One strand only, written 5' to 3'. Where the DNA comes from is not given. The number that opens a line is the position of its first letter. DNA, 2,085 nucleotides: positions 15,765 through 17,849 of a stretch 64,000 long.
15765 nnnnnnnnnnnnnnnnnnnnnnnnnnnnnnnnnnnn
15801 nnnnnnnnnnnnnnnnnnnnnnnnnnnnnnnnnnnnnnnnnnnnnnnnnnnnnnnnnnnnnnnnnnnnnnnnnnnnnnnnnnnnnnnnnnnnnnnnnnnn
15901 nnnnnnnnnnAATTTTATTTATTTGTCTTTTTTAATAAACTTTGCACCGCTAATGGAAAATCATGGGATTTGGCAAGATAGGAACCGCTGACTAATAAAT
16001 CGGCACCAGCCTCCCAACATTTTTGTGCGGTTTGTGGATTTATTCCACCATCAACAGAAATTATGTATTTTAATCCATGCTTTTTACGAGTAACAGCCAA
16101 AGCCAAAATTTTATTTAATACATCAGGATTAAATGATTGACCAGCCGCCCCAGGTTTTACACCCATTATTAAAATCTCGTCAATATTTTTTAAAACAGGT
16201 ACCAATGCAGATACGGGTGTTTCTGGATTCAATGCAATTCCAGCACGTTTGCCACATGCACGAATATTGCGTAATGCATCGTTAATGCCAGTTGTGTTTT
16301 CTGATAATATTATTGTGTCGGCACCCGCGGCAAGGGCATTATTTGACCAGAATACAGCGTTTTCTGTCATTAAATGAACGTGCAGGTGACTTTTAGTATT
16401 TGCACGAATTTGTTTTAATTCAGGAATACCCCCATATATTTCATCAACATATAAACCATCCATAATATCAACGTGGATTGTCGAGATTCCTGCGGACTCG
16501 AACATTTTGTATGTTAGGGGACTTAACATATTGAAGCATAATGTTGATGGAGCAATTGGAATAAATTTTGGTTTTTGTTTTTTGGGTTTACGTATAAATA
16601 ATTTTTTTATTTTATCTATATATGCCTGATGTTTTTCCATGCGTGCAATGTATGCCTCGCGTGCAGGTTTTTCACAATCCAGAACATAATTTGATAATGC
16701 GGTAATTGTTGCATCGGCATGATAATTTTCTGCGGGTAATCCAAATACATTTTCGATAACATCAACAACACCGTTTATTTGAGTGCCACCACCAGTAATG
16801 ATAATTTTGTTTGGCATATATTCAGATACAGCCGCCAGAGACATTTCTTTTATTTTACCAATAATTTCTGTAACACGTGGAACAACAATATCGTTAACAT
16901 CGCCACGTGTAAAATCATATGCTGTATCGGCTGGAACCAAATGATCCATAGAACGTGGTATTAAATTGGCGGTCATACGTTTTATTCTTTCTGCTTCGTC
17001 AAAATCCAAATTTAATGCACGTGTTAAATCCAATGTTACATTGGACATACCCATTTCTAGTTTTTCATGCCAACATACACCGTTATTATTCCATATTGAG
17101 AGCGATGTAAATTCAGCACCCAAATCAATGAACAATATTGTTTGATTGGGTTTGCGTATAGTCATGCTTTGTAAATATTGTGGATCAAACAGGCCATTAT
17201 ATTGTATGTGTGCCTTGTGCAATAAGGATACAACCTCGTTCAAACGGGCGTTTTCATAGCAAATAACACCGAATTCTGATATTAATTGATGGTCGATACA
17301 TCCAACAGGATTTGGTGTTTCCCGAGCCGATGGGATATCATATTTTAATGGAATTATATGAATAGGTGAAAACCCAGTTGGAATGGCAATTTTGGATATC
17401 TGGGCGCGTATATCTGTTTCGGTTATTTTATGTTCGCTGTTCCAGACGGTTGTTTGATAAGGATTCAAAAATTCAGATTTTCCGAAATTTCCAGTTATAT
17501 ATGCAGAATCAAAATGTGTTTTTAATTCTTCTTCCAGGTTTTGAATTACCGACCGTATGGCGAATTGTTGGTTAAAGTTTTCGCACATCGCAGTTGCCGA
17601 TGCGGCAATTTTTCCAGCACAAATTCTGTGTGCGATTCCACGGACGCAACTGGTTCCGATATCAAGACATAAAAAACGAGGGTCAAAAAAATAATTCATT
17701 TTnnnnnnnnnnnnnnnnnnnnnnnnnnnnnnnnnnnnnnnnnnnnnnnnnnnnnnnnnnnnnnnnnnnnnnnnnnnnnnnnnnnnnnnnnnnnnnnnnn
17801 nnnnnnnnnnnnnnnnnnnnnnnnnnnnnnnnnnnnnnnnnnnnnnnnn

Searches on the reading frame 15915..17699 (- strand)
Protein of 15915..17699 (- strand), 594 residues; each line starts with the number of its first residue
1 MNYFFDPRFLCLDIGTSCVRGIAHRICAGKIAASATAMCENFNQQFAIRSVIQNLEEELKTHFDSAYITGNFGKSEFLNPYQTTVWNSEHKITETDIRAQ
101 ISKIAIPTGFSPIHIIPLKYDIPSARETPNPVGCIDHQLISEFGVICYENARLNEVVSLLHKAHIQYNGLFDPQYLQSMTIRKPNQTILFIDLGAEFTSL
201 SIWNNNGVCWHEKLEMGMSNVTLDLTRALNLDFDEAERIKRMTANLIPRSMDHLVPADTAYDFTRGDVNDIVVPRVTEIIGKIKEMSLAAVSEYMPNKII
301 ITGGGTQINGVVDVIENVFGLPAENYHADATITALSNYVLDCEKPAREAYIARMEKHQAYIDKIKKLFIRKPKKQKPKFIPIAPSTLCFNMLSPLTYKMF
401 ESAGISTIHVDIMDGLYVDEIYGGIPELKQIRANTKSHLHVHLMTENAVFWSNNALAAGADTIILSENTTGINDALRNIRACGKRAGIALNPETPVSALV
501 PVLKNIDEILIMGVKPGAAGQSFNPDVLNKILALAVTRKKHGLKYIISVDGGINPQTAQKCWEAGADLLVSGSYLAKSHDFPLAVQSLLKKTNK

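Call 10: search_protein_families(library=ncbifam, proteins=[window:15915-17699:-])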
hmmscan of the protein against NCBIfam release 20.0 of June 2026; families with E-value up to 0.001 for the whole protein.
window:15915-17699:- (594 aa): 18 families
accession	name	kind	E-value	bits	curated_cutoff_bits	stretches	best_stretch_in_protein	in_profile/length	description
NF004076.0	PRK05581.1-4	subfamily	1.4e-56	191.2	165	1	382-591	7-218/221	ribulose-phosphate 3-epimerase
TIGR01163.1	rpe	equivalog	2.7e-49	167.4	212.6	1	383-588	3-210/211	ribulose-phosphate 3-epimerase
NF007266.0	PRK09722.1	equivalog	2.4e-40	138.4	271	1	381-573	4-198/230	D-allulose 6-phosphate 3-epimerase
TIGR01174.1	ftsA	equivalog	7.8e-30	104.2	175.85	1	47-339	52-357/371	cell division protein FtsA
NF005944.0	PRK08005.1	equivalog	2.2e-19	69.5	376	1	400-583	22-202/210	ribulose-phosphate 3 epimerase family protein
NF005986.0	PRK08091.1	equivalog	3.4e-17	63.2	264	1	402-582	36-217/229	ribulose-phosphate 3-epimerase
NF010658.0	PRK14057.1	equivalog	1.1e-07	31.6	530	1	405-577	46-226/254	epimerase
TIGR01175.1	pilM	subfamily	1.5e-07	30.8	133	1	175-325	179-312/348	type IV pilus assembly protein PilM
NF007009.0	PRK09472.1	equivalog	1.6e-06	27.4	409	1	89-338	101-370/420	cell division protein FtsA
NF011660.0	PRK15080.1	equivalog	5.3e-06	25.8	182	0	190-335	145-267/277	ethanolamine utilization protein EutJ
NF005442.0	PRK07028.1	equivalog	1.1e-05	24.2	593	1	455-587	77-205/430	bifunctional hexulose-6-phosphate synthase/ribonuclease regulator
NF045709.1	Amuc_1101_fam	equivalog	3.3e-05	22.9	650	1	185-327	177-316/608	Amuc_1101 family PilM-like pilus complex protein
NF045943.2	MAG3720_fam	hypoth_equivalog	5.3e-05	22.5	70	1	149-239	162-253/395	MAG3720 family protein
TIGR02529.1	EutJ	subfamily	0.0001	21.8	152.1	0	190-242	112-164/239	ethanolamine utilization protein EutJ family protein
NF009833.0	PRK13307.1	equivalog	0.00012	21.1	274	1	536-591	323-378/392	bifunctional 5,6,7,8-tetrahydromethanopterin hydro-lyase/3-hexulose-6-phosphate synthase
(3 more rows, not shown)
